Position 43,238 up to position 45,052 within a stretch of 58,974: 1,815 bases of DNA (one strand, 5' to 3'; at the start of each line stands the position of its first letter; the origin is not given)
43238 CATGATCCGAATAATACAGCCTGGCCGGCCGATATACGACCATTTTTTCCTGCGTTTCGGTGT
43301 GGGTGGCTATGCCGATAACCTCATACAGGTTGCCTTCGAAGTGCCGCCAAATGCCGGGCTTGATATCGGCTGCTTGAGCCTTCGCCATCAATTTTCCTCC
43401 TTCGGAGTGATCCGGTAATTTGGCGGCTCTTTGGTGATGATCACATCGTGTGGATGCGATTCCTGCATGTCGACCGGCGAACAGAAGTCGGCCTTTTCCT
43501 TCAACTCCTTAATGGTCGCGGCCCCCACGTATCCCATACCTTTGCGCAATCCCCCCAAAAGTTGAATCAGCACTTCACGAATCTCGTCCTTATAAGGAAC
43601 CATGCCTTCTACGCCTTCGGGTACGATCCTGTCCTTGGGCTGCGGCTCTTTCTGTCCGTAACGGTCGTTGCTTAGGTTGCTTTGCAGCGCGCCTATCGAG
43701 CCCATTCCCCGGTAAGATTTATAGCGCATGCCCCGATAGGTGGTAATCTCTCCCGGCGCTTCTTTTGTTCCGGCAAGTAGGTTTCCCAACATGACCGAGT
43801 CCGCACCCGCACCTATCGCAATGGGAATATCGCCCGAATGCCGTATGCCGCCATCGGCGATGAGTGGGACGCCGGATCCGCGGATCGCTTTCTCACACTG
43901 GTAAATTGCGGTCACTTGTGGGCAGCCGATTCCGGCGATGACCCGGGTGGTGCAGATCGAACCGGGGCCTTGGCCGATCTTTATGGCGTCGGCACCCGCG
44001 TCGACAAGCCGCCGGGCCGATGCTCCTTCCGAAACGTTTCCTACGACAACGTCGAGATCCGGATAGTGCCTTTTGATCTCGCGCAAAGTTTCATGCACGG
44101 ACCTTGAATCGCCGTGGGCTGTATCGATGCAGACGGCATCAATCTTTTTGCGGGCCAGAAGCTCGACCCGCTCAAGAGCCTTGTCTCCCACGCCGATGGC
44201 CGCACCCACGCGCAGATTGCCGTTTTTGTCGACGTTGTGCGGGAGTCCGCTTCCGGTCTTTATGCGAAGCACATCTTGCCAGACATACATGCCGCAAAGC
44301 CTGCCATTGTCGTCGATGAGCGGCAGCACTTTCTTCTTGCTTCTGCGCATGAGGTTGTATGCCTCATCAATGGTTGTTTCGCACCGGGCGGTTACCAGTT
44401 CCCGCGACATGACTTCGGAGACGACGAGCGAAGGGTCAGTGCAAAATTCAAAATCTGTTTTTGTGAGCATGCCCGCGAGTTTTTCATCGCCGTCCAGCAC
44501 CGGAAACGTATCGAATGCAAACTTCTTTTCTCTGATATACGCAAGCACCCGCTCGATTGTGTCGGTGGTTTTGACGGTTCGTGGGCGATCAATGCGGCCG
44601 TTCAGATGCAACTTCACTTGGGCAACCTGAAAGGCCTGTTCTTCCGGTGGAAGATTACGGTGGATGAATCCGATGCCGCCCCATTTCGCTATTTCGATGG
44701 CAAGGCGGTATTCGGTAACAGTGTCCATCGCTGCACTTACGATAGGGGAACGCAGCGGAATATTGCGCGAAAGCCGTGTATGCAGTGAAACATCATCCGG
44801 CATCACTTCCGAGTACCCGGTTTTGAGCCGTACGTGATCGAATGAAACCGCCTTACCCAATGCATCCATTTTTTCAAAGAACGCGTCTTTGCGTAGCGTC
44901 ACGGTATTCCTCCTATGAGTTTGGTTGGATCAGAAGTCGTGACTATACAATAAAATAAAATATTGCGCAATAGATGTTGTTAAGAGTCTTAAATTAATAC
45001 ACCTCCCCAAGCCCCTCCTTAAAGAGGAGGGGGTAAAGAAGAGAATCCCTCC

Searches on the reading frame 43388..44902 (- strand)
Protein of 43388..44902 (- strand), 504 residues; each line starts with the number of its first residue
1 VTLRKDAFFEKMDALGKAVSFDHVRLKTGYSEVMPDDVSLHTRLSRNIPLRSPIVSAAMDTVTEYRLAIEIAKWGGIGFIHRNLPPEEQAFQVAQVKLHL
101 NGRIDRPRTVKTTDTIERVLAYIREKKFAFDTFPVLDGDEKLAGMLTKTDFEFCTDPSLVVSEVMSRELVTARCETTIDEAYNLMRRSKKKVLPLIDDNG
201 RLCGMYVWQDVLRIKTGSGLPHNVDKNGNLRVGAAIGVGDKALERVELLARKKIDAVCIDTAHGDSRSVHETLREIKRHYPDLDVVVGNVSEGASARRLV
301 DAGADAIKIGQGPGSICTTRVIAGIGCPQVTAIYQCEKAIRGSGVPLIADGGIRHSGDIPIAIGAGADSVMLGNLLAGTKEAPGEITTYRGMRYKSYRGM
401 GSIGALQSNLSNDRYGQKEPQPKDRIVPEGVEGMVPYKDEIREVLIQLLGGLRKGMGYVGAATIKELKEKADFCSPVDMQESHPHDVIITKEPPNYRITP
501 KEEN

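Call 25: search_protein_families(library=pfam, proteins=[window:43388-44902:-], max_evalue=0.00001)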
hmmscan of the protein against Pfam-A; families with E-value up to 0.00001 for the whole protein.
window:43388-44902:- (504 aa): 4 families
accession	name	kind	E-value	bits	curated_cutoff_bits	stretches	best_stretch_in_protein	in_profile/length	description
PF00478.31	IMPDH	-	2.8e-134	447.9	25.6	1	19-485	2-345/345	IMP dehydrogenase / GMP reductase domain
PF00571.33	CBS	-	5.1e-19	68.8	24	2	161-214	1-54/57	CBS domain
PF03060.21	NMO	-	1.7e-09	37.9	28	1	229-384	89-233/331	Nitronate monooxygenase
PF01070.24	FMN_dh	-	4.9e-07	29.5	24.9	1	269-376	206-305/350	FMN-dependent dehydrogenase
